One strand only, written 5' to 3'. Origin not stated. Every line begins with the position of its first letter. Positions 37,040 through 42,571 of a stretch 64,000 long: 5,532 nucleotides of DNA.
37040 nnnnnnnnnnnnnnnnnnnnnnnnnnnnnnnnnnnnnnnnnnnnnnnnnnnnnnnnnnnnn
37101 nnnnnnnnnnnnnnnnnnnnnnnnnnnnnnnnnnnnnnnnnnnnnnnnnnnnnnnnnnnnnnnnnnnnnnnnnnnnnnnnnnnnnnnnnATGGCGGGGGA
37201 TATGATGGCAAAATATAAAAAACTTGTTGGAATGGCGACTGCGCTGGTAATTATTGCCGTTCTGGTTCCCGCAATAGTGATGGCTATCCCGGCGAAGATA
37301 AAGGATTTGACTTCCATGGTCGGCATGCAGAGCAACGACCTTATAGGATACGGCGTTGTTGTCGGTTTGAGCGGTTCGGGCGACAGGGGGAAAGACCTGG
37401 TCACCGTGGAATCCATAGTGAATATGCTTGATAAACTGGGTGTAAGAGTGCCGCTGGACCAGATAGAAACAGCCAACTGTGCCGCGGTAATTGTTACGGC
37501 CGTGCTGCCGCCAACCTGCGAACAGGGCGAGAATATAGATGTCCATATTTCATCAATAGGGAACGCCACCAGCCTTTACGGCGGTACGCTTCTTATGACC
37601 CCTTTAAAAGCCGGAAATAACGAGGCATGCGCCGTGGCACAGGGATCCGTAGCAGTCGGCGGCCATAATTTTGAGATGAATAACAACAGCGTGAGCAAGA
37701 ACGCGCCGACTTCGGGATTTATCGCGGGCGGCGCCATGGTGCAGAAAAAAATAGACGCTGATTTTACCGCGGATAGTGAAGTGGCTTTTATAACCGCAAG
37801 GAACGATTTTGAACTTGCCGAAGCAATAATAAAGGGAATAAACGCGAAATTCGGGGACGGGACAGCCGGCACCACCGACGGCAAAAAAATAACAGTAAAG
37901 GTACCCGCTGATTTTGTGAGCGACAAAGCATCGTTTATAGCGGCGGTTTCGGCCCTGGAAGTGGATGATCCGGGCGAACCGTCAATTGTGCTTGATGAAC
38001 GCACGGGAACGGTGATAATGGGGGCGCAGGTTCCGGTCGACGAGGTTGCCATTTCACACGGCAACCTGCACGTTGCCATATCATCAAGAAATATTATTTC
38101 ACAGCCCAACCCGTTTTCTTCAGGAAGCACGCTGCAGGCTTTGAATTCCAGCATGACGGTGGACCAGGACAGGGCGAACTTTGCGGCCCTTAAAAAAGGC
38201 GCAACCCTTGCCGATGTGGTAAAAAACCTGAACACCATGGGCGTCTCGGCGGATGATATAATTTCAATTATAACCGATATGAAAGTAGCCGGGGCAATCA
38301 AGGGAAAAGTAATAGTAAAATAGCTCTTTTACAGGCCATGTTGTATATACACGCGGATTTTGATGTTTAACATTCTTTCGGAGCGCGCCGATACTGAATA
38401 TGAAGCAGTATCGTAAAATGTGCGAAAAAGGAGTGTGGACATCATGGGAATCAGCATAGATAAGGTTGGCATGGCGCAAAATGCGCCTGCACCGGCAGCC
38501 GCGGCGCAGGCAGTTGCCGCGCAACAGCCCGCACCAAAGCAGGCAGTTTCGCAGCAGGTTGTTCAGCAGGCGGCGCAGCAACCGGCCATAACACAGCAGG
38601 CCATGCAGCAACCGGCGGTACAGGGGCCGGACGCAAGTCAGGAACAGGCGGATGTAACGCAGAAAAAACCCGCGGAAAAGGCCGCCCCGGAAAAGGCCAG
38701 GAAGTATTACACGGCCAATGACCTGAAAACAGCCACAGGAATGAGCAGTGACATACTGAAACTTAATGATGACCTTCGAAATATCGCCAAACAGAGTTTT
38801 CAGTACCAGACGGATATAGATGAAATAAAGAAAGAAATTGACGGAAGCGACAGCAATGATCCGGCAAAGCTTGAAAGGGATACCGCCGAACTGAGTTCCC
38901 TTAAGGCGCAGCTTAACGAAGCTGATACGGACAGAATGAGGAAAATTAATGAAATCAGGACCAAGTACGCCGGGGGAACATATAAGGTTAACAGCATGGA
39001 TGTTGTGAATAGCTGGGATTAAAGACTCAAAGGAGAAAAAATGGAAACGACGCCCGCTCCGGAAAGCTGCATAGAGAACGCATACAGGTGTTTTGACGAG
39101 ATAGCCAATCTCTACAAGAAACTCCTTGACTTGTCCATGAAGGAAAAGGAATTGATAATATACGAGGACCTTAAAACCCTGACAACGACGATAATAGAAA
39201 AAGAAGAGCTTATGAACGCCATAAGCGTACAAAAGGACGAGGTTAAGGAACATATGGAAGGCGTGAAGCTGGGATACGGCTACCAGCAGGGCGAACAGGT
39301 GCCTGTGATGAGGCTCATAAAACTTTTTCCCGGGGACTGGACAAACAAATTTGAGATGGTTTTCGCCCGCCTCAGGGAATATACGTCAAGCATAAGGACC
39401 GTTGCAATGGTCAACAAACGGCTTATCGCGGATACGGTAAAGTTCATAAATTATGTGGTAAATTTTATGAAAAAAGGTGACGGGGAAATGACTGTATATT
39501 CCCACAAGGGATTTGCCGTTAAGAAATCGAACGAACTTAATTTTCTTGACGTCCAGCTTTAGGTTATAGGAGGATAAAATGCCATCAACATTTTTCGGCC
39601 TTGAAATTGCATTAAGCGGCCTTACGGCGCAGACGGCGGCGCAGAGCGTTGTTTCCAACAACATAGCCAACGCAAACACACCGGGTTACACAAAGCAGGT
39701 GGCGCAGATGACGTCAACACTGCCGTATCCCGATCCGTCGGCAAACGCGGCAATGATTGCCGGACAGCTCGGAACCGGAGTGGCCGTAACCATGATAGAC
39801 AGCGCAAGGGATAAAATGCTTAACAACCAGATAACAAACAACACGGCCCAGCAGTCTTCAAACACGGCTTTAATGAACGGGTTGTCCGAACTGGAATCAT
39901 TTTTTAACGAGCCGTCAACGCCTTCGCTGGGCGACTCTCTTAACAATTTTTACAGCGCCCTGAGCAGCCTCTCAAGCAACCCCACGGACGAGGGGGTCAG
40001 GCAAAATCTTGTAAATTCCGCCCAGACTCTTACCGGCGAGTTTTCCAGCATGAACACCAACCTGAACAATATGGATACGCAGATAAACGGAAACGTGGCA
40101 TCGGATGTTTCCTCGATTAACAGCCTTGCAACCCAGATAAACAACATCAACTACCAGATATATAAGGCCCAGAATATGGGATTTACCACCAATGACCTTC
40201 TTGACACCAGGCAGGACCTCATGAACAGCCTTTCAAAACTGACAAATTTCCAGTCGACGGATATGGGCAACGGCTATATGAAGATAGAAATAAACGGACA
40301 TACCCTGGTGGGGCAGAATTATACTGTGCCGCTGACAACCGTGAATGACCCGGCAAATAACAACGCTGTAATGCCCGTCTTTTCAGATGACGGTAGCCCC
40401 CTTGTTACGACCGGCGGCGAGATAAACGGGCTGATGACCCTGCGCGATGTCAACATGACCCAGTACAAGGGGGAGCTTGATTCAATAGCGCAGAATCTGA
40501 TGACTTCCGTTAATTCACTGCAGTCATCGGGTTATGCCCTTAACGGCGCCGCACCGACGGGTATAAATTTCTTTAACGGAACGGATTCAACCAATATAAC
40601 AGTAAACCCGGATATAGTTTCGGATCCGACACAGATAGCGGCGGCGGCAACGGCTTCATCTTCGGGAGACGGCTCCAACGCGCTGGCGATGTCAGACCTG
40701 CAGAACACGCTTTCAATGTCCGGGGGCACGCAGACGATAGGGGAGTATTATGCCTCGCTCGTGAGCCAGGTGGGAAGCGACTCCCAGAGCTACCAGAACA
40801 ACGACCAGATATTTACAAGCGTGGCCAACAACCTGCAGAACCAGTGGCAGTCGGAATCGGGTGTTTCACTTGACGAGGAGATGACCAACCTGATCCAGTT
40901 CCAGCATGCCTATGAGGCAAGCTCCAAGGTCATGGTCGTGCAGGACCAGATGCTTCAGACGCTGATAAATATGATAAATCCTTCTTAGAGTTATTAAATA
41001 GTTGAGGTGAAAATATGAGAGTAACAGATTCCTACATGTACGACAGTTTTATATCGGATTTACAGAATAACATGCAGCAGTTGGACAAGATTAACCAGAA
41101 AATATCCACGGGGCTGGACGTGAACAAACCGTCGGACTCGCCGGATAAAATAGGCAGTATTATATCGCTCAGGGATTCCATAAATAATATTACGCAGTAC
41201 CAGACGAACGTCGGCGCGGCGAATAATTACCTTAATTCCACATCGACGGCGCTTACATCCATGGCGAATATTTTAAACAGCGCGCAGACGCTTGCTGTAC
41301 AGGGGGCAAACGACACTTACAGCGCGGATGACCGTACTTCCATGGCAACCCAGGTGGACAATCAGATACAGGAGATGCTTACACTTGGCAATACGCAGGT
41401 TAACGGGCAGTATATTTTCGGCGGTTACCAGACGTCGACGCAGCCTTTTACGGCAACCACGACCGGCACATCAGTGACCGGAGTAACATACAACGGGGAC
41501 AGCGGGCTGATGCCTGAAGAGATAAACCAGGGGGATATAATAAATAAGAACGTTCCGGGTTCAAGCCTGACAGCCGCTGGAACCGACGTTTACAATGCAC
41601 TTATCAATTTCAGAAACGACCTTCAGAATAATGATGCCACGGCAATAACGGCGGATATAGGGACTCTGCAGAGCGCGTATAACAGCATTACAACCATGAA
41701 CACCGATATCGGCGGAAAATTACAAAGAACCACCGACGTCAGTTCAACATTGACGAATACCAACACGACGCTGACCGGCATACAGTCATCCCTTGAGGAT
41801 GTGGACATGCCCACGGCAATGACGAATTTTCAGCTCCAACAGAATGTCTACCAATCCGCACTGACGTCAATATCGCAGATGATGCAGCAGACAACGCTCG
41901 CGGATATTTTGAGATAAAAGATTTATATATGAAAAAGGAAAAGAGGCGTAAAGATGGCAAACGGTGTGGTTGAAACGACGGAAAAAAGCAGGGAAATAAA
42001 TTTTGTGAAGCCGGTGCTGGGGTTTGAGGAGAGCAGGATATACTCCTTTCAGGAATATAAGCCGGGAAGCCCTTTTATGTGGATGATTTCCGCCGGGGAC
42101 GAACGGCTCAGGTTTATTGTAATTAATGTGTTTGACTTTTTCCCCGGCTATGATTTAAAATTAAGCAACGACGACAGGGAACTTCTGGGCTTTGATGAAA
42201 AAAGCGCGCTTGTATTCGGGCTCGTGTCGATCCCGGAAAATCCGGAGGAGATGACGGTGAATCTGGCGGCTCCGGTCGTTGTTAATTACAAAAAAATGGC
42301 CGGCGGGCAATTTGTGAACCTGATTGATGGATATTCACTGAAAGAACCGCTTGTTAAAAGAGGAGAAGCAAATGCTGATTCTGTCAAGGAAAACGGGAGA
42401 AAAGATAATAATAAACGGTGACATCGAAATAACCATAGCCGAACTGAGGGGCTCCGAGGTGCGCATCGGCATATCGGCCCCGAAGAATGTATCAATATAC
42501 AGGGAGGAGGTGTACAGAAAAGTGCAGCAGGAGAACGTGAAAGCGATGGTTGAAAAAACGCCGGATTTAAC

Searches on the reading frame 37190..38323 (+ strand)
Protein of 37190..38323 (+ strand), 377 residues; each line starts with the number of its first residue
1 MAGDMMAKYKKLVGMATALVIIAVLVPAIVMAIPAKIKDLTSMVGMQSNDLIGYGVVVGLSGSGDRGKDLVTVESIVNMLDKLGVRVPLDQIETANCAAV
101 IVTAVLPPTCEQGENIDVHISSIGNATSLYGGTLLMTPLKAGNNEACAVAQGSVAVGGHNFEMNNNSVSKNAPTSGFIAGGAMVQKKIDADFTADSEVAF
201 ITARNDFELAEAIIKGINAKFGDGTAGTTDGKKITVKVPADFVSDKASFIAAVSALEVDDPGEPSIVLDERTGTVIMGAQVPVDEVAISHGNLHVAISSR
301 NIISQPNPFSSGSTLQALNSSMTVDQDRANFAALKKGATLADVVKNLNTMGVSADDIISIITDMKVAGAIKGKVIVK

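Call 7: search_protein_families(library=pfam, proteins=[window:37190-38323:+])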
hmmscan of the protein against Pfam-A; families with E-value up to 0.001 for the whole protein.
window:37190-38323:+ (377 aa): 1 family
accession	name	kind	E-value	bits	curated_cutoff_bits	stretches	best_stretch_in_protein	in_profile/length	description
PF02119.21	FlgI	-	1.2e-110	370.1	25.3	1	36-376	1-343/343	Flagellar P-ring protein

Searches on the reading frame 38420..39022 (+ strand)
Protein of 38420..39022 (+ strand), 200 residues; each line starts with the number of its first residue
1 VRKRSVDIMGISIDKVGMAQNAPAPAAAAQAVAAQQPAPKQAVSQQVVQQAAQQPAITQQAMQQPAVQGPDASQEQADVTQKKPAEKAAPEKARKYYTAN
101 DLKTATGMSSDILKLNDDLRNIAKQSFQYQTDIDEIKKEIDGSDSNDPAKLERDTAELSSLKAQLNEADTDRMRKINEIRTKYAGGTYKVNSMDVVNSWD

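Call 7: search_protein_families(library=pfam, proteins=[window:38420-39022:+])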
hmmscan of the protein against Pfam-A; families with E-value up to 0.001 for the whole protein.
window:38420-39022:+ (200 aa): 1 family
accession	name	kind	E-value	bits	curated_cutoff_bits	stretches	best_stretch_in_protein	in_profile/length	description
PF04316.19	FlgM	-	1.7e-06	28.6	25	1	155-195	9-49/55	Anti-sigma-28 factor, FlgM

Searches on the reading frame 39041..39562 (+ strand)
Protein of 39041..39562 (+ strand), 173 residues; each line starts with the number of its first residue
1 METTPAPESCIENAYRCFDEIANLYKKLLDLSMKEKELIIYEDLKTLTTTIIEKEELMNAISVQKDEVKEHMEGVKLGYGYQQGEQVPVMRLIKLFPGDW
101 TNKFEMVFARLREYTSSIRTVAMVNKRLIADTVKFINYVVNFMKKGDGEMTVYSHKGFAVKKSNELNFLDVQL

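Call 7: search_protein_families(library=pfam, proteins=[window:39041-39562:+])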
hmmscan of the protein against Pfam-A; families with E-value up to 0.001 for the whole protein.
window:39041-39562:+ (173 aa): 1 family
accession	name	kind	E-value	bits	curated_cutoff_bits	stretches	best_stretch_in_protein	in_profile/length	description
PF05130.17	FlgN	-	1.4e-17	64.9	30.5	1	13-157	5-143/147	FlgN protein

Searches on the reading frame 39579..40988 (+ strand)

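Call 7: search_protein_families(library=pfam, proteins=[window:39579-40988:+])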
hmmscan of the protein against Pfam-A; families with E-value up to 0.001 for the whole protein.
window:39579-40988:+ (469 aa): 3 families
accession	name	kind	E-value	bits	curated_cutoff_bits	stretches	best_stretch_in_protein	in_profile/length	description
PF22638.1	FlgK_D1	-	3.7e-53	181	28.6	1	102-332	1-233/233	Flagellar hook-associated protein FlgK helical domain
PF06429.18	Flg_bbr_C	-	2.8e-14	52.8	23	1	422-465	3-46/46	Flagellar basal body rod FlgEFG protein C-terminal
PF00460.25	Flg_bb_rod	-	2.7e-11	43.6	20.7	1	8-38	1-31/31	Flagella basal body rod protein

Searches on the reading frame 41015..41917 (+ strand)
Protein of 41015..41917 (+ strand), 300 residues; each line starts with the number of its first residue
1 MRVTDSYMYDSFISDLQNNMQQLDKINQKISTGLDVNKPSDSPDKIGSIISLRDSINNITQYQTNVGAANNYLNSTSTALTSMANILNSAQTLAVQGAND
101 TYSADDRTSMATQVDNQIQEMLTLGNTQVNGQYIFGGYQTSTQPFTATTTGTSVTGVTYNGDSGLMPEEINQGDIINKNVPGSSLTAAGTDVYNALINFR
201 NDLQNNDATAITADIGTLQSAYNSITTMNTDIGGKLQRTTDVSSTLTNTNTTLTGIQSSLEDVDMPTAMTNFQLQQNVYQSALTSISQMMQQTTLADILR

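Call 7: search_protein_families(library=pfam, proteins=[window:41015-41917:+])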
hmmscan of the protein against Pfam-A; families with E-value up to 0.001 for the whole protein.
window:41015-41917:+ (300 aa): 2 families
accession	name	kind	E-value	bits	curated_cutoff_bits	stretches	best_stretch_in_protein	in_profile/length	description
PF00669.25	Flagellin_N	-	3.6e-20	72.9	26.6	1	8-140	6-139/139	Bacterial flagellin N-terminal helical region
PF00700.27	Flagellin_C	-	4.3e-09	37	23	1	217-292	3-78/86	Bacterial flagellin C-terminal helical region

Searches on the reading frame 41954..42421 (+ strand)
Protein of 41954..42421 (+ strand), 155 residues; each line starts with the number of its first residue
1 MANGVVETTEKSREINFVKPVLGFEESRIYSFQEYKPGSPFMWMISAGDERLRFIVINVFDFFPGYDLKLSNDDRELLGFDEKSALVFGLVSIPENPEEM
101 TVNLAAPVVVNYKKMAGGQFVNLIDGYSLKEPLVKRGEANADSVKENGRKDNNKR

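Call 86: search_protein_families(library=pfam, proteins=[window:41954-42421:+], max_evalue=0.01)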
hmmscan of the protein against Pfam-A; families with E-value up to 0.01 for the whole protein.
window:41954-42421:+ (155 aa): 1 family
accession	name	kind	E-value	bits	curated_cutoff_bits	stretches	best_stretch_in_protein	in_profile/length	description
PF02623.20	FliW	-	2.9e-28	98.6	25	1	15-133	1-122/122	FliW protein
